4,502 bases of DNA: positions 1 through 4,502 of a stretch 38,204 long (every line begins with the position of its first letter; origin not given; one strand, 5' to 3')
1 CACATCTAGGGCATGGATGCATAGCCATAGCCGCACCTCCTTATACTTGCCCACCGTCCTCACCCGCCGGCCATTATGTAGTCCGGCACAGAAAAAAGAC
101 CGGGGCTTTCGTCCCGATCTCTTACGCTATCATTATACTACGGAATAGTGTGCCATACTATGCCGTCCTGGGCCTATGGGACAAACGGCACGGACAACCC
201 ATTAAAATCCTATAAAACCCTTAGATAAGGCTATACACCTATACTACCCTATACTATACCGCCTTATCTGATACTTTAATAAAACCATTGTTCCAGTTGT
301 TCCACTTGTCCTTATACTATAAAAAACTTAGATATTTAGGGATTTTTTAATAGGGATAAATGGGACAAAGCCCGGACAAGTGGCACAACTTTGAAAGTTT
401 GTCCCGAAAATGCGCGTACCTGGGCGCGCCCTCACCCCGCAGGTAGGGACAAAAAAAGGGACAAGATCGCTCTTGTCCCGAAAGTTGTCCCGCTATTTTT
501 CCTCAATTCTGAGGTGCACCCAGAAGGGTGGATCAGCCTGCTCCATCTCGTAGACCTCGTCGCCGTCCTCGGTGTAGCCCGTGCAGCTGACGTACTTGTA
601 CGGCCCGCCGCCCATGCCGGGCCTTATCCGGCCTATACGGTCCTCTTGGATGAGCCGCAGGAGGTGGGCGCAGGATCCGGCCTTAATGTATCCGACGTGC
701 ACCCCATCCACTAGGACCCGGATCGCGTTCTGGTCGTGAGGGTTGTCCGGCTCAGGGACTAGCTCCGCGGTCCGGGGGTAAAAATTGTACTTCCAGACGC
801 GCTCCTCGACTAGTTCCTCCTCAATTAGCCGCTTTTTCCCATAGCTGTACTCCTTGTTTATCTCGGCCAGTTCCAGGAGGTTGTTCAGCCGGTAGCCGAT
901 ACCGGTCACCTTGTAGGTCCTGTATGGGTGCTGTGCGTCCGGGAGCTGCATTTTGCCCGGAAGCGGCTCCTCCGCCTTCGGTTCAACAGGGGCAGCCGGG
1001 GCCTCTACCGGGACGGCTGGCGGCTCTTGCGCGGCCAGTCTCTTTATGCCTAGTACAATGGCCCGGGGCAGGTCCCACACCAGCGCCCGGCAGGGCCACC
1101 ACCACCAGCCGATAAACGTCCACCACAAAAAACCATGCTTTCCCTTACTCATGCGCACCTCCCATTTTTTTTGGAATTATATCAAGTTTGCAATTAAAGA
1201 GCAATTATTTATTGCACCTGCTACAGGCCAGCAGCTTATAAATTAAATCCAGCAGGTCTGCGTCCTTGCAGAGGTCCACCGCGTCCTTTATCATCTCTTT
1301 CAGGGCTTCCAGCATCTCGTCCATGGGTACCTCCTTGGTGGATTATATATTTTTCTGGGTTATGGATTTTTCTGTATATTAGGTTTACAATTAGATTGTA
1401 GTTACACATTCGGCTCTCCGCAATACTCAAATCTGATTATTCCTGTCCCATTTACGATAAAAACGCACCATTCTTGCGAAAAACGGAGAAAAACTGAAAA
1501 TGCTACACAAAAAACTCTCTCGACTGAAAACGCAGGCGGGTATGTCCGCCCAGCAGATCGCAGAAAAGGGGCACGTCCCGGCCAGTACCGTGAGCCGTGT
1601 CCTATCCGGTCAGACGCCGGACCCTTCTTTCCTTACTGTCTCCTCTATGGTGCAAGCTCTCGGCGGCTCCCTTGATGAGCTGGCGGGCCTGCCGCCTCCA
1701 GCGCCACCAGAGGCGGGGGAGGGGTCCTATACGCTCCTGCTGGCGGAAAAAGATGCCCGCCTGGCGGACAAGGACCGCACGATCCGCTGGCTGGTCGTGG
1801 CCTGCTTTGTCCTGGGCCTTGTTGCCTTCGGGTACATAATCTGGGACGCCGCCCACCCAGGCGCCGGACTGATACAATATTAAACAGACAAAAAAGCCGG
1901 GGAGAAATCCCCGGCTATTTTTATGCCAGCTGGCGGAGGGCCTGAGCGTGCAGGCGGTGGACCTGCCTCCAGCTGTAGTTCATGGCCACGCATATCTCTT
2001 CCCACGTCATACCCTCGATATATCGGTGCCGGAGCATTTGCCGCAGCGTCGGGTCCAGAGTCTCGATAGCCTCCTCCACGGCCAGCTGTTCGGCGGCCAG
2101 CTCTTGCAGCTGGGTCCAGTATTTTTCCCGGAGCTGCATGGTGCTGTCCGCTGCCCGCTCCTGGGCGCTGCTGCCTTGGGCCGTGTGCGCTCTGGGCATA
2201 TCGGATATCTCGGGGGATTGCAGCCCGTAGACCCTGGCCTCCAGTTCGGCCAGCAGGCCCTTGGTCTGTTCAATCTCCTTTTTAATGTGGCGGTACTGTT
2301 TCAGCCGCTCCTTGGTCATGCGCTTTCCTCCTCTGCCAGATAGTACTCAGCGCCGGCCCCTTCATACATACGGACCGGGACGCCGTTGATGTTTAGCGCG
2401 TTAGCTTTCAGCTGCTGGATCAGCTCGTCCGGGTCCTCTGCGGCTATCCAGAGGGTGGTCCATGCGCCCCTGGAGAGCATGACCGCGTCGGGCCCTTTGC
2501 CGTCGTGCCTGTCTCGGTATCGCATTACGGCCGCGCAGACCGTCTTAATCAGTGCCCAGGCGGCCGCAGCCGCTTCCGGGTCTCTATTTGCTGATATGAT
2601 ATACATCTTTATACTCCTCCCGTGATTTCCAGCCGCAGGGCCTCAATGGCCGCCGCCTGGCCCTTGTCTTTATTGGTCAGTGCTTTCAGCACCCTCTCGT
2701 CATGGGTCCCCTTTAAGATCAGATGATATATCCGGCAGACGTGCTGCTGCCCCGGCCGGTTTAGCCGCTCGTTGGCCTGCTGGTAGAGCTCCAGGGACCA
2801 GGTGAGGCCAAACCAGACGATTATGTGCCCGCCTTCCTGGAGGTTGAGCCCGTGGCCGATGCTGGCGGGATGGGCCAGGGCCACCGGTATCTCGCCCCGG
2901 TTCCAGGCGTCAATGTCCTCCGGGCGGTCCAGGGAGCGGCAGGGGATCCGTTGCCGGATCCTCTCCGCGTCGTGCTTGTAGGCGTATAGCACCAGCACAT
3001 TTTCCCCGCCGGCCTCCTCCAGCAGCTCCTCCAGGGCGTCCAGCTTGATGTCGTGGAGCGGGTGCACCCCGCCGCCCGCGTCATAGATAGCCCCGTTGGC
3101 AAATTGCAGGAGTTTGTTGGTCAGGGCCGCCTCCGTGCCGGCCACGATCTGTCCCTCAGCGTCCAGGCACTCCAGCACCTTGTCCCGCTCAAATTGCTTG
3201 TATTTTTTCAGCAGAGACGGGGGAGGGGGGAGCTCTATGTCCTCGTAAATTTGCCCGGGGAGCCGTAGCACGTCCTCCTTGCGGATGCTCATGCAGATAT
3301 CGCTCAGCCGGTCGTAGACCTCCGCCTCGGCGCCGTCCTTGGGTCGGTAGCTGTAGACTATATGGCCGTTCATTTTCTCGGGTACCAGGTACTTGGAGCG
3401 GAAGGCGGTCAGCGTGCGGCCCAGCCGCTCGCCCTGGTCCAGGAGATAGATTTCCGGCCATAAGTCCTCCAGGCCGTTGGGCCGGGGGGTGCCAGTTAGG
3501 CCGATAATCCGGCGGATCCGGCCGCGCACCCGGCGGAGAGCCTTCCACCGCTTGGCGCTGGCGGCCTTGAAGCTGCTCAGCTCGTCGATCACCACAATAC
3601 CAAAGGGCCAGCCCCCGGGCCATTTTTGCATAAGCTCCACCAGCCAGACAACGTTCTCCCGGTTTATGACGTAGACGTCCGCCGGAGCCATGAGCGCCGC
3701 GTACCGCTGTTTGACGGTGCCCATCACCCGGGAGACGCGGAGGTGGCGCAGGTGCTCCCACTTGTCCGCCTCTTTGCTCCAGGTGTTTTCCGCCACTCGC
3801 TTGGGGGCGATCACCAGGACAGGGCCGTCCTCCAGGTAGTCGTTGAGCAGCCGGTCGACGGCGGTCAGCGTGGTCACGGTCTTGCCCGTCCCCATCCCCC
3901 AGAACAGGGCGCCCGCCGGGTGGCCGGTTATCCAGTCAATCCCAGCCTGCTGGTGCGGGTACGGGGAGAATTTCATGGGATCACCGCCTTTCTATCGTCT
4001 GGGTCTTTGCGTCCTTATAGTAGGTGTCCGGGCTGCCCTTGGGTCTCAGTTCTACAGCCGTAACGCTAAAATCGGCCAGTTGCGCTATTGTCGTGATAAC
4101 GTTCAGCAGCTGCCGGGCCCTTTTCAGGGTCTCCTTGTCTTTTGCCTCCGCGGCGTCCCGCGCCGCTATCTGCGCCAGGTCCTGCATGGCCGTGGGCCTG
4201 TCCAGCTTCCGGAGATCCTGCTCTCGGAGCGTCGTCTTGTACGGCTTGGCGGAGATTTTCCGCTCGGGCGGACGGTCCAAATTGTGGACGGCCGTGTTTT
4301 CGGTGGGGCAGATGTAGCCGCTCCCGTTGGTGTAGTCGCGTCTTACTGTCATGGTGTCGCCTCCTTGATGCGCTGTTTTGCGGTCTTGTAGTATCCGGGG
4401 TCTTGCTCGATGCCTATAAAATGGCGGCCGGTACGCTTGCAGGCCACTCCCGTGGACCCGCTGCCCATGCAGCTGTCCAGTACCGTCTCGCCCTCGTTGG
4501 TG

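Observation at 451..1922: Terminator-insulated divergent cassette: membrane-anchored XRE regulator opposite a 39-aa acidic peptide plus a membrane-anchored HIRAN protein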

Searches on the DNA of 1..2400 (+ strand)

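Call 7: search_dna_similar(query=window:1-2400:+, collection=phages, mode=distant, max_rows=20)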
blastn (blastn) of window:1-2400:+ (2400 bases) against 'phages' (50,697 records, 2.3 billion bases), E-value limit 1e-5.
No match.

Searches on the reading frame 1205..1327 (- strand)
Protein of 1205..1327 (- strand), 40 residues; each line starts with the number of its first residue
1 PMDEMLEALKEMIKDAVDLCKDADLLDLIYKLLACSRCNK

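Call 5: search_protein_families(library=pfam, proteins=[window:1205-1324:-], max_evalue=1)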
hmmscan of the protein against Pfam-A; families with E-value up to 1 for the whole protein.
window:1205-1324:- (39 aa): 2 families
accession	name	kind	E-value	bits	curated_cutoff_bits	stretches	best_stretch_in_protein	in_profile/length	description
PF19970.4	VMAP-M9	-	0.094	13.3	27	1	7-38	68-99/135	vWA-MoxR associated protein middle region (VMAP-M) 9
PF21836.2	DUF6895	-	0.22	11.3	23.8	1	5-37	193-225/289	Domain of unknown function (DUF6895)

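Call 6: search_protein_families(library=phrogs, proteins=[window:1205-1324:-], max_evalue=0.01)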
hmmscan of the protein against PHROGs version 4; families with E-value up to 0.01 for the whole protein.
window:1205-1324:- (39 aa): 1 family
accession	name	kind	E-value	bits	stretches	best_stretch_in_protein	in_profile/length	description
phrog_19640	-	unknown function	0.0054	17.7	1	8-29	1-22/32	-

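Call 18: search_protein_families(library=padloc, proteins=[window:1205-1324:-], max_evalue=1)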
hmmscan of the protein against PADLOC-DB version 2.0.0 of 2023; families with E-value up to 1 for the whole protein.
window:1205-1324:- (39 aa): 0 families

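Call 19: search_protein_families(library=ncbifam, proteins=[window:1205-1324:-], max_evalue=1)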
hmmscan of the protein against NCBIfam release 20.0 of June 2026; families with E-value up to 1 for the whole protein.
window:1205-1324:- (39 aa): 0 families

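Call 64: find_homologous_proteins(query=window:1205-1327:-, max_evalue=10)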
Query window:1205-1327:- (40 aa): 3 proteins with E <= 10 among 3 candidates.
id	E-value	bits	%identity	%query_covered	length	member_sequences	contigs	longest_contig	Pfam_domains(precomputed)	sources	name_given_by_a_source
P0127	6.1e-16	73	97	98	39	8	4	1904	-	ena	-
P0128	1.9e-12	63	85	98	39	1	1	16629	-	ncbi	-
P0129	3.3e-7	47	82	98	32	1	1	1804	-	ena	-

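Call 65: find_encoding_contigs(protein=P0128, flank=5000, max_places=2)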
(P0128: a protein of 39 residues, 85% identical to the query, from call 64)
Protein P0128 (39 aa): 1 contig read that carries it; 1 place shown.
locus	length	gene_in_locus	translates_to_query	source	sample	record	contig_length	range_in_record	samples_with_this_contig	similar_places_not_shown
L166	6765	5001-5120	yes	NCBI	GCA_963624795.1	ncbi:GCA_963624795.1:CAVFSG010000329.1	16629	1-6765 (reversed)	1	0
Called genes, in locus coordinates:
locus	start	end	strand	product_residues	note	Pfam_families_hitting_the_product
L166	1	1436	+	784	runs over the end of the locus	PF05272:VapE-like_dom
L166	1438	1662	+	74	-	PF11753:DUF3310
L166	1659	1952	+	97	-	-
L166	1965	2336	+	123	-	-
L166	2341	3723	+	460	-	-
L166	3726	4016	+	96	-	-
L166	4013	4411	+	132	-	PF05263:DUF722 (weak), PF08281:Sigma70_r4_2, PF04545:Sigma70_r4 (weak)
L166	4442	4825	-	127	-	PF13560:HTH_31, PF01381:HTH_3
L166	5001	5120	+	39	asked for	-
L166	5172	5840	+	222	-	PF08797:HIRAN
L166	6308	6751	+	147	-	PF01844:HNH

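Call 96: search_protein_families(library=pfam, alignment_id=A8, max_evalue=10)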
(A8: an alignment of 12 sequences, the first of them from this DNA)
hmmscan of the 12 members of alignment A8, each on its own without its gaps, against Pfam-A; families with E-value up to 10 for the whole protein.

A. member 1, seq(39 aa): 2 families
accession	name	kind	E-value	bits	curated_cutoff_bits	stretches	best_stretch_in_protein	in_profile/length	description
PF19970.4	VMAP-M9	-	0.094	13.3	27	1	7-38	68-99/135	vWA-MoxR associated protein middle region (VMAP-M) 9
PF21836.2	DUF6895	-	0.22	11.3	23.8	1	5-37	193-225/289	Domain of unknown function (DUF6895)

B. families by the number of members that match (of 12 scanned): 7 families
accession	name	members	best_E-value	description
PF21836.2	DUF6895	3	0.0014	Domain of unknown function (DUF6895)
PF19026.7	UBA_HYPK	1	0.036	HYPK UBA domain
PF19970.4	VMAP-M9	1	0.094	vWA-MoxR associated protein middle region (VMAP-M) 9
PF06743.20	FAST_1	1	0.1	FAST kinase-like protein, subdomain 1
PF21822.3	Phage_TAC_15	1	0.14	Phage tail assembly chaperone protein, TAC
PF14420.11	Clr5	1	0.19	Clr5 domain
PF06345.17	Drf_DAD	1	0.23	DRF Autoregulatory Domain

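Call 97: search_protein_families(library=phrogs, alignment_id=A8, max_evalue=0.1)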
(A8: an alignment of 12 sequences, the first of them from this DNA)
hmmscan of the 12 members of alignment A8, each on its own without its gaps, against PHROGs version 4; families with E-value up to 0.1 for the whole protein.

A. member 1, seq(39 aa): 1 family
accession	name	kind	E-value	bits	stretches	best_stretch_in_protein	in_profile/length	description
phrog_19640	-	unknown function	0.0054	17.7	1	8-29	1-22/32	-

B. families by the number of members that match (of 12 scanned): 2 families
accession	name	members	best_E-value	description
phrog_19640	-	1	0.0054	-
phrog_21616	-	1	0.064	-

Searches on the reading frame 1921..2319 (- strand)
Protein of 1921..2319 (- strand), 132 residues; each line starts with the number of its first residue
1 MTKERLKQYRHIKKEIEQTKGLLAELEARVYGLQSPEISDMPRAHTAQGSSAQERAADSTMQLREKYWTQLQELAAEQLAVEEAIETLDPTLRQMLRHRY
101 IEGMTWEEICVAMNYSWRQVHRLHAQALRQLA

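Call 5: search_protein_families(library=pfam, proteins=[window:1921-2319:-], max_evalue=1)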
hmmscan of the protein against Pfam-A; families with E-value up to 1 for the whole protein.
window:1921-2319:- (132 aa): 12 families
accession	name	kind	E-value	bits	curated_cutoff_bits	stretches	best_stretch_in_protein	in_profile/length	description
PF08281.18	Sigma70_r4_2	-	2.2e-09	37.3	25.7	1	79-131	2-54/54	Sigma-70, region 4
PF04545.22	Sigma70_r4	-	6.3e-08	32.5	24.1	1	84-131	1-48/50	Sigma-70, region 4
PF07374.17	DUF1492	-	0.00098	19.7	21.5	1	69-131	36-99/100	Protein of unknown function (DUF1492)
PF13384.12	HTH_23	-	0.0011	19.1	24.6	1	95-125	10-39/50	Homeodomain-like domain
PF07638.17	Sigma70_ECF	-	0.0018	18.7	21.1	1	77-123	122-171/185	ECF sigma factor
PF09454.15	Vps23_core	-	0.014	15.8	26.8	1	68-94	10-36/64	Vps23 core domain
PF13518.12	HTH_28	-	0.015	15.8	25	1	95-121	5-30/52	Helix-turn-helix domain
PF18186.6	SLATT_4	-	0.04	14.1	27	1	49-95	85-130/165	SMODS and SLOG-associating 2TM effector domain family 4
PF14712.11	Snapin_Pallidin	-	0.19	12.6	29.6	0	69-99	20-50/89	Snapin/Pallidin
PF03961.19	FapA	-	0.46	10.5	31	1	10-88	152-229/272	Flagellar Assembly Protein A beta solenoid domain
PF18570.6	Nup54_57_C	-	0.75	9.9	25.6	1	7-19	13-25/29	NUP57/Nup54 C-terminal domain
PF08621.15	RPAP1_N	-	0.86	9.9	25.3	1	82-99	24-41/46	RPAP1-like, N-terminal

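Call 6: search_protein_families(library=phrogs, proteins=[window:1921-2319:-], max_evalue=0.01)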
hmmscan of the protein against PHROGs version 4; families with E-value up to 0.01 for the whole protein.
window:1921-2319:- (132 aa): 6 families
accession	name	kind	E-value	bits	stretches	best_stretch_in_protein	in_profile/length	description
phrog_36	-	transcription regulation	7e-29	102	1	1-132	55-184/220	transcriptional regulator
phrog_248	-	transcription regulation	4.3e-16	60.4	1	3-132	26-134/161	transcriptional activator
phrog_1740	-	transcription regulation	9.2e-07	28.7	1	65-131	146-212/567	RNA polymerase sigma factor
phrog_351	-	transcription regulation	1.6e-05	24.7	1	77-131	665-722/928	RNA polymerase sigma factor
phrog_686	-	DNA, RNA and nucleotide metabolism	0.00045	21.4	1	68-123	13-68/76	HTH DNA binding protein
phrog_11138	-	unknown function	0.0094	17.3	0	58-126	62-130/142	-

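Call 19: search_protein_families(library=ncbifam, proteins=[window:1921-2319:-], max_evalue=1)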
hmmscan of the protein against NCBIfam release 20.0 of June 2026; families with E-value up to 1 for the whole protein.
window:1921-2319:- (132 aa): 35 families (the best 25 are shown)
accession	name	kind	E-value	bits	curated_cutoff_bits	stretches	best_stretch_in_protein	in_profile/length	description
TIGR02937.1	sigma70-ECF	superfamily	2.9e-09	36.8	42.9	1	19-131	85-161/165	sigma-70 family RNA polymerase sigma factor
TIGR01637.1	phage_arpU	subfamily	1.2e-08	35.3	43.1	1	11-132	13-127/136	ArpU family phage packaging/lysis transcriptional regulator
TIGR02980.1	SigBFG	subfamily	1.2e-07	31.7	234.35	1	57-131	146-222/227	SigB/SigF/SigG family RNA polymerase sigma factor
TIGR02985.1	Sig70_bacteroi1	subfamily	1.9e-06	28.2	126.4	1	64-131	92-158/162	RNA polymerase sigma-70 factor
NF006071.0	PRK08215.1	equivalog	6.5e-06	25.9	372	1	73-131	195-253/258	RNA polymerase sporulation sigma factor SigG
TIGR02984.1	Sig-70_plancto1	subfamily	8.2e-06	25.5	183.75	1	69-131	120-184/189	RNA polymerase sigma-70 factor, Planctomycetaceae-specific subfamily 1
TIGR02885.1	spore_sigF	equivalog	3.5e-05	23.8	321.45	1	72-131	168-227/231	RNA polymerase sporulation sigma factor SigF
TIGR02999.1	Sig-70_X6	subfamily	7.4e-05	22.7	126.15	1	51-123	94-170/183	ECF-type sigma factor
NF007227.0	PRK09645.1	subfamily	0.00013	21.9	202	1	53-129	88-164/177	sigma-70 family RNA polymerase sigma factor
NF005248.0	PRK06759.1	equivalog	0.00018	21.3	133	1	78-131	97-150/156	RNA polymerase factor sigma-70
TIGR01636.1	phage_rinA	subfamily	0.00028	21.1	31.9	1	6-132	3-129/134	phage transcriptional regulator, RinA family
NF058625.1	sigma_PG0214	equivalog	0.00037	20.3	130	1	43-121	72-147/170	GFO_1088 family ECF-type sigma factor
TIGR02850.1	spore_sigG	equivalog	0.00077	19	457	1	75-131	194-250/254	RNA polymerase sporulation sigma factor SigG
NF007230.0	PRK09648.1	subfamily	0.0012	18.7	209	1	26-130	82-184/195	RNA polymerase sigma factor ShbA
NF004052.0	PRK05572.1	subfamily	0.0012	18.5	311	1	70-131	185-246/252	SigF/SigG family RNA polymerase sporulation sigma factor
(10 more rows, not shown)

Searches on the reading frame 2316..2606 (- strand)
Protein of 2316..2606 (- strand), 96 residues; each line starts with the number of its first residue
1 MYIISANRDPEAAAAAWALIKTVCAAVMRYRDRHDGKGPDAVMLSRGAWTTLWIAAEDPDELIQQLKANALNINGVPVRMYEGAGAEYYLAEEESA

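Call 5: search_protein_families(library=pfam, proteins=[window:2316-2606:-], max_evalue=1)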
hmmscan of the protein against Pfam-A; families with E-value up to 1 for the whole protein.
window:2316-2606:- (96 aa): 1 family
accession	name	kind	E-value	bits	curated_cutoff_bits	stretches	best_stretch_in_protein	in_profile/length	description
PF13305.11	TetR_C_33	-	0.037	15.1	26.8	1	6-52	28-74/103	Tetracyclin repressor-like, C-terminal domain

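Call 6: search_protein_families(library=phrogs, proteins=[window:2316-2606:-], max_evalue=0.01)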
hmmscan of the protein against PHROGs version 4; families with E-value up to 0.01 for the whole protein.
window:2316-2606:- (96 aa): 0 families

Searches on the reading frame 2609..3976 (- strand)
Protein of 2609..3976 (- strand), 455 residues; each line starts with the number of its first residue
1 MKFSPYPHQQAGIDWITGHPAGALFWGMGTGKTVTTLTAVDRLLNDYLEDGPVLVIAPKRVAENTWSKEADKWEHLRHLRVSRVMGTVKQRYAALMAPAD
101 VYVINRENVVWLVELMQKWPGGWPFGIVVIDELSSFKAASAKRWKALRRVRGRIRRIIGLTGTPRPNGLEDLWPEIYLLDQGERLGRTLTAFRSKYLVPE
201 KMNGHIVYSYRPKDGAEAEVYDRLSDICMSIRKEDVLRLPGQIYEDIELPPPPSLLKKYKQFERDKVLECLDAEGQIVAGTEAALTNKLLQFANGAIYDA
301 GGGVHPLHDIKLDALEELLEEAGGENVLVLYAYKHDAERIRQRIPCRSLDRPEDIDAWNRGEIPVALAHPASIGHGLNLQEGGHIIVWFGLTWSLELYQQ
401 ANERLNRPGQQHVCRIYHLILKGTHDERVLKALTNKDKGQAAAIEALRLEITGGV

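Call 6: search_protein_families(library=phrogs, proteins=[window:2609-3976:-], max_evalue=0.01)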
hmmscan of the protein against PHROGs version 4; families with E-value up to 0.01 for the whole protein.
window:2609-3976:- (455 aa): 7 families
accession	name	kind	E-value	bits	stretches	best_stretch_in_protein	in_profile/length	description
phrog_62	-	DNA, RNA and nucleotide metabolism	4.2e-155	519.5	1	1-451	693-1140/1881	DNA helicase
phrog_11354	-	unknown function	8.4e-42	142.5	1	350-452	11-113/116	-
phrog_16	-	DNA, RNA and nucleotide metabolism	3.3e-17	63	1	1-176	269-432/986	DNA helicase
phrog_29996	-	unknown function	8.8e-08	31.5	1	373-437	1094-1157/1189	-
phrog_11801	-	other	6.3e-05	21.3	0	2-73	864-933/2269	DNA methyltransferase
phrog_1685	-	unknown function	0.00018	19.8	1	348-437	1452-1542/2278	-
phrog_24008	-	DNA, RNA and nucleotide metabolism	0.0023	16.8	1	21-179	497-648/1006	helicase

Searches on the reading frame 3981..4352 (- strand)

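Call 6: search_protein_families(library=phrogs, proteins=[window:3981-4352:-], max_evalue=0.01)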
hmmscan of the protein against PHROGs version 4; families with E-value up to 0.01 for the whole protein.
window:3981-4352:- (123 aa): 1 family
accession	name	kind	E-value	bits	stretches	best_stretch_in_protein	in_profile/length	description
phrog_6568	-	unknown function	4e-08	34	1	65-105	22-62/69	-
